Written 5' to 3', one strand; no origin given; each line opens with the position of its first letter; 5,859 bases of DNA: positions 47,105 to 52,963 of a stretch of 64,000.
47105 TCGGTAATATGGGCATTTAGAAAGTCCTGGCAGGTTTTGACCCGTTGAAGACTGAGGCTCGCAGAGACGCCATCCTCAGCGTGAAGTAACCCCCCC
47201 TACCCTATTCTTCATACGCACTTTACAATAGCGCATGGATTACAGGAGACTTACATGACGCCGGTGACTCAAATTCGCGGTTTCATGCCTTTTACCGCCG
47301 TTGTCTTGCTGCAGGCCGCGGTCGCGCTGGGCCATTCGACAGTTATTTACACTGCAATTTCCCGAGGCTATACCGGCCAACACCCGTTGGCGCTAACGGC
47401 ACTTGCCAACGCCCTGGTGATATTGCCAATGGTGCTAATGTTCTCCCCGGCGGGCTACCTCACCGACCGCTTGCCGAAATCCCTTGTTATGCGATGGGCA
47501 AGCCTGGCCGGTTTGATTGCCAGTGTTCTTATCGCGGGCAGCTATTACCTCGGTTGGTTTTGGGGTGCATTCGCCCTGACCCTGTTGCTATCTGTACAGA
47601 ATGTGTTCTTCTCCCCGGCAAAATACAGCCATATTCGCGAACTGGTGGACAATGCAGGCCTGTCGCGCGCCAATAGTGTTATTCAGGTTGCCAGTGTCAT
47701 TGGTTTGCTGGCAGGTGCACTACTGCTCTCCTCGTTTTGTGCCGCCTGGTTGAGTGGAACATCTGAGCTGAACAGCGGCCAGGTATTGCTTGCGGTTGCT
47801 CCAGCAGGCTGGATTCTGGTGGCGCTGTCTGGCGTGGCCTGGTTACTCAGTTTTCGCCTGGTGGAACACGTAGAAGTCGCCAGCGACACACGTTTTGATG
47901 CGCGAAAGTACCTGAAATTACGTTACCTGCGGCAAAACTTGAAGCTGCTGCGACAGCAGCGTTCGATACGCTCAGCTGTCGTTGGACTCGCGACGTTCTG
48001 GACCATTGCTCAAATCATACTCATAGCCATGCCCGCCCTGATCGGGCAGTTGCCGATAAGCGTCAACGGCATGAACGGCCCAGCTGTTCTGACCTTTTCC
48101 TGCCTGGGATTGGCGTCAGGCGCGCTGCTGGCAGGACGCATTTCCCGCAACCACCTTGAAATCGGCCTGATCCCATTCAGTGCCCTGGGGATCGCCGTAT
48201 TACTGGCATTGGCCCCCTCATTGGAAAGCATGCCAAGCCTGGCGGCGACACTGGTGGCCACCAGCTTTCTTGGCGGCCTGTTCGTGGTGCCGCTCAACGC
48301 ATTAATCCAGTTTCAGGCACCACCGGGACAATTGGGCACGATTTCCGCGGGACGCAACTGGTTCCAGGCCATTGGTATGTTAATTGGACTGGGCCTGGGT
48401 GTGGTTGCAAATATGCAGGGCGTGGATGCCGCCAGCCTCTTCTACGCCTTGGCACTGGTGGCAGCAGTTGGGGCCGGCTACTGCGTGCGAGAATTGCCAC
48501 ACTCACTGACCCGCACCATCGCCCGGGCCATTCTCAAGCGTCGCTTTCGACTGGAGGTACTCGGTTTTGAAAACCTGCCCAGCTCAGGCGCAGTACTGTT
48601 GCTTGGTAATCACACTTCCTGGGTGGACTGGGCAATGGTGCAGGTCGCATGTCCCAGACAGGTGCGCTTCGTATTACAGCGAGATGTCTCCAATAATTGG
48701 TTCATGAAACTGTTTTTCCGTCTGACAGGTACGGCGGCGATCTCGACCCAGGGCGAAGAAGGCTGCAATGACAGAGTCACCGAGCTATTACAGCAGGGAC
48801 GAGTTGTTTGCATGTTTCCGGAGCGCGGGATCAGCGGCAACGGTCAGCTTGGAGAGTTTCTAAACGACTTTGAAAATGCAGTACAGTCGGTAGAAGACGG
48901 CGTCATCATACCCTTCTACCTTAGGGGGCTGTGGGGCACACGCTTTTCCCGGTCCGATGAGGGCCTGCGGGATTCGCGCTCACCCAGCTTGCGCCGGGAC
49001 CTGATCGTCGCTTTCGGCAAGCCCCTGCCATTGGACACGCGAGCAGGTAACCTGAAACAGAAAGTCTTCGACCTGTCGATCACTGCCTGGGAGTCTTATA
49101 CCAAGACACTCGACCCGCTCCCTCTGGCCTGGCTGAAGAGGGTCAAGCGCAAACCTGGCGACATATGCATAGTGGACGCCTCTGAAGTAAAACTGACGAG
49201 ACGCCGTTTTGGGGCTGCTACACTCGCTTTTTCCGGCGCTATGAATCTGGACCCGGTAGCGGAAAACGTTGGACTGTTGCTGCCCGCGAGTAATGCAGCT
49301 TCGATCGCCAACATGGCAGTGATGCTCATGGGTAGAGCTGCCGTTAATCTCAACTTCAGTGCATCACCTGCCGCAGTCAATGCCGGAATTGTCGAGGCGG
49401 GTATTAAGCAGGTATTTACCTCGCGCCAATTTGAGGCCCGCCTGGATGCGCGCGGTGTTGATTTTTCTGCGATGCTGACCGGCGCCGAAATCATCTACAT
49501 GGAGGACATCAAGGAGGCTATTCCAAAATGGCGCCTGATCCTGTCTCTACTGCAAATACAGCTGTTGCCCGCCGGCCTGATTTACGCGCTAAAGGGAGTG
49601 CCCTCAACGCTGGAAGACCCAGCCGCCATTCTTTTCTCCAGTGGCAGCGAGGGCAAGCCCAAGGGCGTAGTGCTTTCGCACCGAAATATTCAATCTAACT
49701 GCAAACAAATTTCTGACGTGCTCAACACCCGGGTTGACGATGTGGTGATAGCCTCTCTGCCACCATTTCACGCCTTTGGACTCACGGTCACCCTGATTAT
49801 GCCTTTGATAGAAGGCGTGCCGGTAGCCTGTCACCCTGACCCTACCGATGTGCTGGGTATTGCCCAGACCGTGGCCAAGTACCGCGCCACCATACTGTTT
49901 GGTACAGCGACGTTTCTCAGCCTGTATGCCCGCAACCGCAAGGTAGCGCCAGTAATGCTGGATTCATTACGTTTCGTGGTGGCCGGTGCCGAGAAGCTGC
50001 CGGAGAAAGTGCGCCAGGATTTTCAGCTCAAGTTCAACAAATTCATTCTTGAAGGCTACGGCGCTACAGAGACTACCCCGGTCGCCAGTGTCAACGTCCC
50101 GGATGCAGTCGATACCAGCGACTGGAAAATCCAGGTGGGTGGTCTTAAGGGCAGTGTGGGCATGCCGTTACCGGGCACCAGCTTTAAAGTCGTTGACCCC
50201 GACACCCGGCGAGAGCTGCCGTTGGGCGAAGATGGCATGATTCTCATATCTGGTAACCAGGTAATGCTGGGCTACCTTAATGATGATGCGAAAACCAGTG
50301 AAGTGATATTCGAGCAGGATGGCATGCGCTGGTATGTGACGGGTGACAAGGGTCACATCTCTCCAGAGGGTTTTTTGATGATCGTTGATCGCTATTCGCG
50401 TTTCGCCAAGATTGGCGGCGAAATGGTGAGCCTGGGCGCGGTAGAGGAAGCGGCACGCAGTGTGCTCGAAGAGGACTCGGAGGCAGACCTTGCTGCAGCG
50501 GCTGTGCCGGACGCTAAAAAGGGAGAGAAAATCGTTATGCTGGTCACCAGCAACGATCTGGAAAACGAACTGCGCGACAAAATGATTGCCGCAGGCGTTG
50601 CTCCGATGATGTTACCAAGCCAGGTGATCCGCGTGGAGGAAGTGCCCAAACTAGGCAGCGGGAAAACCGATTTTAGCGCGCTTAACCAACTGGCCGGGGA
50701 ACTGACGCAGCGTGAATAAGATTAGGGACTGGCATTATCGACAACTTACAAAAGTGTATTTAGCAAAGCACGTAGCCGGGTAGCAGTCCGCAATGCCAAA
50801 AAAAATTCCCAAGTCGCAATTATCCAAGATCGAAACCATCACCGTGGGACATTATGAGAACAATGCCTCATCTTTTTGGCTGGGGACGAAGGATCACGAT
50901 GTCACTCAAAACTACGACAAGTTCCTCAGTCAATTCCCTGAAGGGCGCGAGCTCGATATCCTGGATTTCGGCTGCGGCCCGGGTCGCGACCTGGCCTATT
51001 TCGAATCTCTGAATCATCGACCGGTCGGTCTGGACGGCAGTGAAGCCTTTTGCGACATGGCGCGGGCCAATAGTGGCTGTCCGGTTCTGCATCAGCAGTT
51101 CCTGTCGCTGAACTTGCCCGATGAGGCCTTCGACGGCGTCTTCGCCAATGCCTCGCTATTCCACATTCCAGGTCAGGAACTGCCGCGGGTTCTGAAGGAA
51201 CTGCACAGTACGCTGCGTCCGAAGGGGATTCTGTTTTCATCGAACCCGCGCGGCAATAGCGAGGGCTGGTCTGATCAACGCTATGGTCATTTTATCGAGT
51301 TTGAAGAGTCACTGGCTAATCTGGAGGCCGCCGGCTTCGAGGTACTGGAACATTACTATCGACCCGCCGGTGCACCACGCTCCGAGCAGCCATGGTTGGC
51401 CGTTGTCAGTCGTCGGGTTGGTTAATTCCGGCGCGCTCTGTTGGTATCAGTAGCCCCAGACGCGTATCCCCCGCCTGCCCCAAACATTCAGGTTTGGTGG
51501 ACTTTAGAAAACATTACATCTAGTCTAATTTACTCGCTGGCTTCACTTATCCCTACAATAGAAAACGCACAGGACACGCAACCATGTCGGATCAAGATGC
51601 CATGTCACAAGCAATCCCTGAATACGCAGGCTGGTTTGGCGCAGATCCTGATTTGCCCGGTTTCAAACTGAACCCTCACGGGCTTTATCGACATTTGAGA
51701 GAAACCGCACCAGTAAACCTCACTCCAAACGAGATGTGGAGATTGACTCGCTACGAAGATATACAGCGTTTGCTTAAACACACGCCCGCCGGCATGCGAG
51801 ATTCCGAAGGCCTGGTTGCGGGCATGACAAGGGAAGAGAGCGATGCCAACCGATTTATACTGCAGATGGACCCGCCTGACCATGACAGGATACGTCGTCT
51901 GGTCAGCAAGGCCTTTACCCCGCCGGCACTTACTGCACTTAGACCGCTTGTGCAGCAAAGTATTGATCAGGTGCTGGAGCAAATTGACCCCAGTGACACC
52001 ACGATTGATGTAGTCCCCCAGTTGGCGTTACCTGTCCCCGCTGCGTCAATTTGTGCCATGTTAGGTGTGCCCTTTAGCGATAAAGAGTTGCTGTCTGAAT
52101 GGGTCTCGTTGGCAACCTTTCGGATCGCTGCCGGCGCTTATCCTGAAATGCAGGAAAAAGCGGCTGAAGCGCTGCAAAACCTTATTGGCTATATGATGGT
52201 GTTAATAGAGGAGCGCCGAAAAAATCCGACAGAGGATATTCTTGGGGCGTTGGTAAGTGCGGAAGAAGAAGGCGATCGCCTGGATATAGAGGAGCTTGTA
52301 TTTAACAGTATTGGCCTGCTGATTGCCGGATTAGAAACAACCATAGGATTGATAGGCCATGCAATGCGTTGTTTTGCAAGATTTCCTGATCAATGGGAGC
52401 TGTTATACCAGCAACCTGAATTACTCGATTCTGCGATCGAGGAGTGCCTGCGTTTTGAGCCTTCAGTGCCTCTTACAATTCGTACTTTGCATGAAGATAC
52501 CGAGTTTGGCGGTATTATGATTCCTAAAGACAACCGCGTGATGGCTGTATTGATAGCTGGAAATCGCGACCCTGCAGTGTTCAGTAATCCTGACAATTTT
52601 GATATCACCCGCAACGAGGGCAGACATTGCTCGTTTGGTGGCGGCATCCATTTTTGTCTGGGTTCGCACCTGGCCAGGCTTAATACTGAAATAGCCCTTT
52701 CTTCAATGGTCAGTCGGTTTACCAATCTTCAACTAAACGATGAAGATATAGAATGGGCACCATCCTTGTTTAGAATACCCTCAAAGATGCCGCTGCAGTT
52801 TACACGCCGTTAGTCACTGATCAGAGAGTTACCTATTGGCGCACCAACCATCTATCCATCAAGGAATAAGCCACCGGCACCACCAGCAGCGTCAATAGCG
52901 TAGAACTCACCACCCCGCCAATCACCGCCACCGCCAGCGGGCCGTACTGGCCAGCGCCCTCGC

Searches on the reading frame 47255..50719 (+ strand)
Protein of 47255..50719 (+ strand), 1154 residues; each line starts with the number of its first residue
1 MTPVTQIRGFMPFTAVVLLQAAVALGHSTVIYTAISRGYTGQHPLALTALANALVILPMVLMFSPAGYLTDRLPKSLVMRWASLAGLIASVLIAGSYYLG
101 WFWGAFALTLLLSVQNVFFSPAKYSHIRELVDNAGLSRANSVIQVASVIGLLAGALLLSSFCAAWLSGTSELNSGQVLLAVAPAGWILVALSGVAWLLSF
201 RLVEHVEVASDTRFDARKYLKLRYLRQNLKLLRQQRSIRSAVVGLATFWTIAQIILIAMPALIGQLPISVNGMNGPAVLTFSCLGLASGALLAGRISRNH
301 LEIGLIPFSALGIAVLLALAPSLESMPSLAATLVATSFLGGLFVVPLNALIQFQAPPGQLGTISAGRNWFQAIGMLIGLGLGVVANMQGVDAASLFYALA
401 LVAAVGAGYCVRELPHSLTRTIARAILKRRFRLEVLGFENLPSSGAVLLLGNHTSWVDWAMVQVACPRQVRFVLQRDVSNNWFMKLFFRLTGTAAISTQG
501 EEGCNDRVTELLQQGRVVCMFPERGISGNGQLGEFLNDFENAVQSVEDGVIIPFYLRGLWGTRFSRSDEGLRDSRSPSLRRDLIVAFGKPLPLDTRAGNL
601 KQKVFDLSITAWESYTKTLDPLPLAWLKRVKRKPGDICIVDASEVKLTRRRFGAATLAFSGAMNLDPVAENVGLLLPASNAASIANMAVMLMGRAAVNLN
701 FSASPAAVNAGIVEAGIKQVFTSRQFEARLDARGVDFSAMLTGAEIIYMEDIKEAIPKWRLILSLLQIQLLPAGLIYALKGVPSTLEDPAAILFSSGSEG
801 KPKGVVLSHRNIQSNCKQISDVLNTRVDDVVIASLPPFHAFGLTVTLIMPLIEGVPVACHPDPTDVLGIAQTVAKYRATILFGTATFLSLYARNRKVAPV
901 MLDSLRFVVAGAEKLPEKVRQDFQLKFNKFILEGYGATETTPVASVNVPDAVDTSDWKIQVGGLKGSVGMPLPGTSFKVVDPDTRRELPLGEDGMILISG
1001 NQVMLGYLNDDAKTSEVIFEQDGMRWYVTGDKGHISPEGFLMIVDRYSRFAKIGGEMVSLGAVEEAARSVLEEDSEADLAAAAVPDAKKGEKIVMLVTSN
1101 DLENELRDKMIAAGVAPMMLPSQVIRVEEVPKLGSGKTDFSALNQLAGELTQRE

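Call 79: search_protein_families(library=pfam, proteins=[window:47255-50719:+], max_evalue=0.00001)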
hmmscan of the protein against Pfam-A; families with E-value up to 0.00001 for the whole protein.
window:47255-50719:+ (1154 aa): 4 families
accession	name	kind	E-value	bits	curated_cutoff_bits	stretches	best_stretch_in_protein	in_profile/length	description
PF00501.34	AMP-binding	-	1.4e-62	212.1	29.9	1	628-1008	3-384/384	AMP-binding enzyme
PF01553.26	Acyltransferase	-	4.5e-19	69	23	1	433-556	2-131/132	Acyltransferase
PF07690.21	MFS_1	-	3.1e-15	56.4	33.4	1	43-378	29-346/347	Major Facilitator Superfamily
PF13193.12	AMP-binding_C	-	4.8e-07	31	24.5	1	1077-1137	13-76/76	AMP-binding enzyme C-terminal domain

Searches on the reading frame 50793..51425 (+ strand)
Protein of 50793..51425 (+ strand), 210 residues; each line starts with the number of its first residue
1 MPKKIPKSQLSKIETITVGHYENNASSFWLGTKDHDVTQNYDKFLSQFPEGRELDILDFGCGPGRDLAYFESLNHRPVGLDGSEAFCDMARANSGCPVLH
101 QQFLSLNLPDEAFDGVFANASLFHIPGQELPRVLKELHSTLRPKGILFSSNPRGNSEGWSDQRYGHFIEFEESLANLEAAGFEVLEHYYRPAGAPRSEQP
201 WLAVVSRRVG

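Call 79: search_protein_families(library=pfam, proteins=[window:50793-51425:+], max_evalue=0.00001)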
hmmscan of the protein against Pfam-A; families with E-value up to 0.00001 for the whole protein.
window:50793-51425:+ (210 aa): 5 families
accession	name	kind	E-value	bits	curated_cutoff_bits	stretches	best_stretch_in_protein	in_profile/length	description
PF08241.18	Methyltransf_11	-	2.5e-16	60.5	21.2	1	57-148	1-94/95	Methyltransferase domain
PF13649.12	Methyltransf_25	-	4.3e-16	59.8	27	1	56-145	1-97/97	Methyltransferase domain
PF13489.12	Methyltransf_23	-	7.5e-11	42.5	27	1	36-186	4-163/164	Methyltransferase domain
PF08242.18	Methyltransf_12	-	7.4e-10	39.9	30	1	57-147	1-98/98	Methyltransferase domain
PF13847.12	Methyltransf_31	-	1.5e-07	31.6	27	1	54-154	5-114/145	Methyltransferase domain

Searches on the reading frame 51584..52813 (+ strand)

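Call 79: search_protein_families(library=pfam, proteins=[window:51584-52813:+], max_evalue=0.00001)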
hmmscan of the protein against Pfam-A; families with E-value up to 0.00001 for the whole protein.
window:51584-52813:+ (409 aa): 1 family
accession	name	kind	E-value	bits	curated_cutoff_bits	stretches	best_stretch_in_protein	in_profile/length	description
PF00067.27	p450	-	4.6e-40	138.2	22.8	2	279-387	322-440/462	Cytochrome P450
